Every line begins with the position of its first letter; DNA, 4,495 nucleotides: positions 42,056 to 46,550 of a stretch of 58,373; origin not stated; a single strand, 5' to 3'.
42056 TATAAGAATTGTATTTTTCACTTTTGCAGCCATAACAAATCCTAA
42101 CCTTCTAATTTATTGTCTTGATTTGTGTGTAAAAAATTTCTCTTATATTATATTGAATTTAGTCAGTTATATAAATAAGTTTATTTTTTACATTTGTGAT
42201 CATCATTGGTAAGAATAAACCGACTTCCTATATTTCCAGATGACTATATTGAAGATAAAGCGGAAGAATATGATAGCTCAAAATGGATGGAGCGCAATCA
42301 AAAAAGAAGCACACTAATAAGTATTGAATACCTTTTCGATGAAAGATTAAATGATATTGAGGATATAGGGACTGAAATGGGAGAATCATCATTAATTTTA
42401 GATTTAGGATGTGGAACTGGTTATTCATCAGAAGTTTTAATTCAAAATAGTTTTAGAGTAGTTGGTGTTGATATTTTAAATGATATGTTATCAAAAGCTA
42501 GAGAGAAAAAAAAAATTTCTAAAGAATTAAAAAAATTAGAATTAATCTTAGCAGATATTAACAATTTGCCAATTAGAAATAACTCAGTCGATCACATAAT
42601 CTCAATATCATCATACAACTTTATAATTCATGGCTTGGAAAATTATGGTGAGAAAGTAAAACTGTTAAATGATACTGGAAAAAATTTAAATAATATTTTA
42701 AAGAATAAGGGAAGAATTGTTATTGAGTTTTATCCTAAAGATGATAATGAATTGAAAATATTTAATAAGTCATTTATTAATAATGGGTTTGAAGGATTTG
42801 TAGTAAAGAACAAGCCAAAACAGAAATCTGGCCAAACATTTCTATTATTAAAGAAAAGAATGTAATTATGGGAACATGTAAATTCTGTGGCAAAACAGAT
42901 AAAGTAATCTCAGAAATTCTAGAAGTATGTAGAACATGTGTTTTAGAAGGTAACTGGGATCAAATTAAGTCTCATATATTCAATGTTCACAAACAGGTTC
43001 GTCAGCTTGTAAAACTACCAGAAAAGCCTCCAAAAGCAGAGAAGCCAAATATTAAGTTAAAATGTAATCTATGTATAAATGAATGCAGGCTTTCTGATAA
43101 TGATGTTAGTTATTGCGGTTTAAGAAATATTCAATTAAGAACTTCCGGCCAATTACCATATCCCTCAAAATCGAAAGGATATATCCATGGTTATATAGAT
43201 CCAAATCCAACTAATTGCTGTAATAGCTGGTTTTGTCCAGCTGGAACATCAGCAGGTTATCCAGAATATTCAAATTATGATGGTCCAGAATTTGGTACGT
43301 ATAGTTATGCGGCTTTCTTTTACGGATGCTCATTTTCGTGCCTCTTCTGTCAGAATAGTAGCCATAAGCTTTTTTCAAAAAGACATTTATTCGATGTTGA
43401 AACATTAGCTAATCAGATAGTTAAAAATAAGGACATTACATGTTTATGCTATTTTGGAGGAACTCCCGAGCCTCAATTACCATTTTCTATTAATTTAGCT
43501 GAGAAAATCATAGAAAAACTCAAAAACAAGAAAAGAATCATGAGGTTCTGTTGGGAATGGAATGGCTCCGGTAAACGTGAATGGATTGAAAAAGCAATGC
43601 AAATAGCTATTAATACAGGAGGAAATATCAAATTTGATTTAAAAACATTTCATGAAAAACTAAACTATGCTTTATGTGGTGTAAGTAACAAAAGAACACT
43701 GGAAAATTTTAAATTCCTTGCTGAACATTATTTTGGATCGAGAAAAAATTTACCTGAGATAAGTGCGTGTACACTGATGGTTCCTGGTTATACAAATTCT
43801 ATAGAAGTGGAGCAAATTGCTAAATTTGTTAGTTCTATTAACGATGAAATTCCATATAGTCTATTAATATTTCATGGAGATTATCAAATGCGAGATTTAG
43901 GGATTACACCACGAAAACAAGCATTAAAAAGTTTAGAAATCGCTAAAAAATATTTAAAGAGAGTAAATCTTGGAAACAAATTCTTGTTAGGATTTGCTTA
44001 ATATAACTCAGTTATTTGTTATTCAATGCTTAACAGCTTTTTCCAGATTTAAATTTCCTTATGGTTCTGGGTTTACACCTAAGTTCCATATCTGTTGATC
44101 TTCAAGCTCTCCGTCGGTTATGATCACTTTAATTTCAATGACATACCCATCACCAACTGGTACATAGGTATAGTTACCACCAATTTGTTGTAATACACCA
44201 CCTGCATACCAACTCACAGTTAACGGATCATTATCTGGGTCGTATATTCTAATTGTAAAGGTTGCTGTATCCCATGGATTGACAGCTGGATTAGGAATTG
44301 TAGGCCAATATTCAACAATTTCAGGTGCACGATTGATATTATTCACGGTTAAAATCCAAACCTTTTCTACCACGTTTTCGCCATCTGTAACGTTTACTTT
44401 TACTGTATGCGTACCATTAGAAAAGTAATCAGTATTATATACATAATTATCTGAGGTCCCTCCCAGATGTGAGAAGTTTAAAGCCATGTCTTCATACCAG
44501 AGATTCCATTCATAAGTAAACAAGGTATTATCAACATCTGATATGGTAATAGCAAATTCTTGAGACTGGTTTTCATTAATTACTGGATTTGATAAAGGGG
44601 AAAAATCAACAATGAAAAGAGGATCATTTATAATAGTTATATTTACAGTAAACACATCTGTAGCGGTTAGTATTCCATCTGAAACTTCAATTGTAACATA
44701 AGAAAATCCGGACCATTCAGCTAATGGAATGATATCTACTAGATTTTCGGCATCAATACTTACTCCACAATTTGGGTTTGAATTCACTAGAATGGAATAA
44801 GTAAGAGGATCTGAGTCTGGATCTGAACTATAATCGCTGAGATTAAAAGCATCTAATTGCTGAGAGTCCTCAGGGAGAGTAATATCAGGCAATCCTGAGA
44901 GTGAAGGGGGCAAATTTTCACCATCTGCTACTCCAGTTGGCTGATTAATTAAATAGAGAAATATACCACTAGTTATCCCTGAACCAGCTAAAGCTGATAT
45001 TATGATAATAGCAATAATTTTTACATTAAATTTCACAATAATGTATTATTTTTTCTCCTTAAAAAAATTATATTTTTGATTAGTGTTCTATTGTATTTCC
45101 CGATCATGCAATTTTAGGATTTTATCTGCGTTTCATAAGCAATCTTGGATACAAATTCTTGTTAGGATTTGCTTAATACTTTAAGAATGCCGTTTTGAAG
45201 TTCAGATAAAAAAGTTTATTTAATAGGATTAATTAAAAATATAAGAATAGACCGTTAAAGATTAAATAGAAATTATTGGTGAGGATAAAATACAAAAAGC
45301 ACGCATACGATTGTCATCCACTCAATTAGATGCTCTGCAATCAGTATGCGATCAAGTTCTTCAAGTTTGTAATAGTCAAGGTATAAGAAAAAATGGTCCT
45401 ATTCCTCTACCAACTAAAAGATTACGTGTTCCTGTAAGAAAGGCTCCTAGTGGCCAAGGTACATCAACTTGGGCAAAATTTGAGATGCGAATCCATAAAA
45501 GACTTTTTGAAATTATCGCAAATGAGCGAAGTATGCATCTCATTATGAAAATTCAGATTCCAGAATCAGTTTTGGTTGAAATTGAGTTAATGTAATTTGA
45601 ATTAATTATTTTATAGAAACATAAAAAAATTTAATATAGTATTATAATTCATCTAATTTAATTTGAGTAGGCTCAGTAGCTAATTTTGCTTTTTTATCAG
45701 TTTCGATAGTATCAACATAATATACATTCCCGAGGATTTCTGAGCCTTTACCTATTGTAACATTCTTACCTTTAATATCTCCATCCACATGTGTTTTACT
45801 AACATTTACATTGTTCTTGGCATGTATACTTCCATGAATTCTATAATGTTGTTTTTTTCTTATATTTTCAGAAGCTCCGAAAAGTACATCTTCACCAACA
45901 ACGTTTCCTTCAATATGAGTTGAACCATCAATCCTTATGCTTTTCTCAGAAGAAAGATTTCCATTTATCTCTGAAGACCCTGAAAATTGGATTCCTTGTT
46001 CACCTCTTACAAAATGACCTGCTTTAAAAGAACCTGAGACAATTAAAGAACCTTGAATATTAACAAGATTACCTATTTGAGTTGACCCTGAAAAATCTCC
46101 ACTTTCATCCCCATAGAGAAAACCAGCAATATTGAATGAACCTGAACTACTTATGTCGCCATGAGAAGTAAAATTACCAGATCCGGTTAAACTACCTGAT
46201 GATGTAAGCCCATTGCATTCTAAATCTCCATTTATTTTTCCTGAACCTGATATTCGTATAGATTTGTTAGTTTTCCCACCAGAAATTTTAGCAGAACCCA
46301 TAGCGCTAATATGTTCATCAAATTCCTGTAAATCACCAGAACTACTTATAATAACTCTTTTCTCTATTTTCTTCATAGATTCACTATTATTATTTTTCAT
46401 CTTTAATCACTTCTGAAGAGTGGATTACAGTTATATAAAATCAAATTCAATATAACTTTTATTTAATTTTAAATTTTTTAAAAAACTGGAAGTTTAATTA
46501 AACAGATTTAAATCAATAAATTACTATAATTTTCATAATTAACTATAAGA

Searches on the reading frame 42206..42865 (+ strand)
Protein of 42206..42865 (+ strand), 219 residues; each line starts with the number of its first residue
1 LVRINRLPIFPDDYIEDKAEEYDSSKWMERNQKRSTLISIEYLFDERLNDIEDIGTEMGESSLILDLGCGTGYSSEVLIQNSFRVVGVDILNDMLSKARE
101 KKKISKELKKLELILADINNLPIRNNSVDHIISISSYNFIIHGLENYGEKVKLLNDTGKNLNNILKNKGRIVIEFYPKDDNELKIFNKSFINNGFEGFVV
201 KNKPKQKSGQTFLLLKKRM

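Call 87: search_protein_families(library=pfam, proteins=[window:42206-42865:+], max_evalue=0.001)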
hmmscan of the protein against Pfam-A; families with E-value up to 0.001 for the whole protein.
window:42206-42865:+ (219 aa): 12 families
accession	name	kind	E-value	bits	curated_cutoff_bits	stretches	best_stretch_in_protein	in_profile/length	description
PF08241.18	Methyltransf_11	-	8.5e-15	55.6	21.2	1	65-172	1-94/95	Methyltransferase domain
PF13649.12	Methyltransf_25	-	1e-14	55.4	27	1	64-139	1-76/97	Methyltransferase domain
PF13847.12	Methyltransf_31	-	3e-14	53.4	27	1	64-176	7-112/145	Methyltransferase domain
PF01209.24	Ubie_methyltran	-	1.5e-08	34.8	20.1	1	60-175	47-154/233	ubiE/COQ5 methyltransferase family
PF08242.18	Methyltransf_12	-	3.8e-08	34.4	30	1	65-166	1-93/98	Methyltransferase domain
PF01728.25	FtsJ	-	1.7e-07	31.8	24.1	1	61-213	22-176/181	FtsJ-like methyltransferase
PF03848.20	TehB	-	1e-05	25.5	20.4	1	62-140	32-108/193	Tellurite resistance protein TehB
PF13489.12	Methyltransf_23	-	1.2e-05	25.5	27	1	58-175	20-118/164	Methyltransferase domain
PF01170.24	UPF0020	-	5.7e-05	23.3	22.3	1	80-175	74-166/197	RMKL-like, methyltransferase domain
PF01135.25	PCMT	-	7.8e-05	23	20.3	1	58-117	71-132/210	Protein-L-isoaspartate(D-aspartate) O-methyltransferase (PCMT)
PF02353.26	CMAS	-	0.00011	22.1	27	1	61-174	63-165/273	Mycolic acid cyclopropane synthetase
PF13679.12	Methyltransf_32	-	0.00042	20.7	27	1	57-120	22-91/143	Methyltransferase domain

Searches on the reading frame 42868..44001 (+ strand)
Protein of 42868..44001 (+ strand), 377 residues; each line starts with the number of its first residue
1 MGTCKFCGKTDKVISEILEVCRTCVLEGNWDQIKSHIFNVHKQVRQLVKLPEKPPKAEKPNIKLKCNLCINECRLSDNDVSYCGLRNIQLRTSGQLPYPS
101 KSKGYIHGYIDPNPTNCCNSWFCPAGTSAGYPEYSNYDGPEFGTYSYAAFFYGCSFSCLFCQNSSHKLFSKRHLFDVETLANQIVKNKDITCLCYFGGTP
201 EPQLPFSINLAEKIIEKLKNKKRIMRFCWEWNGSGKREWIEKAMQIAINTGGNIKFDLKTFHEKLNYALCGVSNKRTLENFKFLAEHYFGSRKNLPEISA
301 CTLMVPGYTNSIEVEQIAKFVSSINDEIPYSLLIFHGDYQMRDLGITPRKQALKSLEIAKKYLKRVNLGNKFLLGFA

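Call 87: search_protein_families(library=pfam, proteins=[window:42868-44001:+], max_evalue=0.001)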
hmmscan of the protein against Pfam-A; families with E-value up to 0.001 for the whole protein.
window:42868-44001:+ (377 aa): 2 families
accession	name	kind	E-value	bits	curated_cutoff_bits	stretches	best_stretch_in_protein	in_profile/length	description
PF04055.27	Radical_SAM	-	5.9e-12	46.5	29.5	1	150-320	3-165/166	Radical SAM superfamily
PF13353.11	Fer4_12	-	7.2e-08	33.3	22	1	148-241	9-99/137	4Fe-4S single cluster domain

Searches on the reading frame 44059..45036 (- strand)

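Call 87: search_protein_families(library=pfam, proteins=[window:44059-45036:-], max_evalue=0.001)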
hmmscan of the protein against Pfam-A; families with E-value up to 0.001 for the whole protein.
window:44059-45036:- (325 aa): 4 families
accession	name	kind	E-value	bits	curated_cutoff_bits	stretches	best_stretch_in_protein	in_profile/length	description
PF17963.7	Big_9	-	6.4e-11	43.4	23.6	1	50-132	9-87/89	Bacterial Ig domain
PF17892.7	Cadherin_5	-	6.6e-06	26.3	26.5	1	61-132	24-96/98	Cadherin-like domain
PF00801.26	PKD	-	3.5e-05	24.2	23.5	0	151-221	9-70/80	PKD domain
PF21027.3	Sde0182_C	-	0.00091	20.2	27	0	265-277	10-22/83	Cellulose-binding protein Sde0182, C-terminal domain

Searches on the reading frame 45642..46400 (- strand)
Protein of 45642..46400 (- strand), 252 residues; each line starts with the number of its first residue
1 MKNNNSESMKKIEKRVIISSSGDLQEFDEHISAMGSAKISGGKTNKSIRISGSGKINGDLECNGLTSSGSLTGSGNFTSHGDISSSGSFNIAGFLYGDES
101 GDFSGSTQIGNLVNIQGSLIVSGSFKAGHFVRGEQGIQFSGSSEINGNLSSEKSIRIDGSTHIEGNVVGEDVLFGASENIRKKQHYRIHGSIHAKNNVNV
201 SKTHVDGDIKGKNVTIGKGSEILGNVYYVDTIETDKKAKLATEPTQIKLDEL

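Call 87: search_protein_families(library=pfam, proteins=[window:45642-46400:-], max_evalue=0.001)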
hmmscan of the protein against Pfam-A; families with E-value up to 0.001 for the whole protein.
window:45642-46400:- (252 aa): 1 family
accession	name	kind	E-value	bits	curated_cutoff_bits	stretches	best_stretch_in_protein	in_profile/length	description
PF04519.19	Bactofilin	-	6.6e-11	42.8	27.9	1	142-240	6-93/98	Polymer-forming cytoskeletal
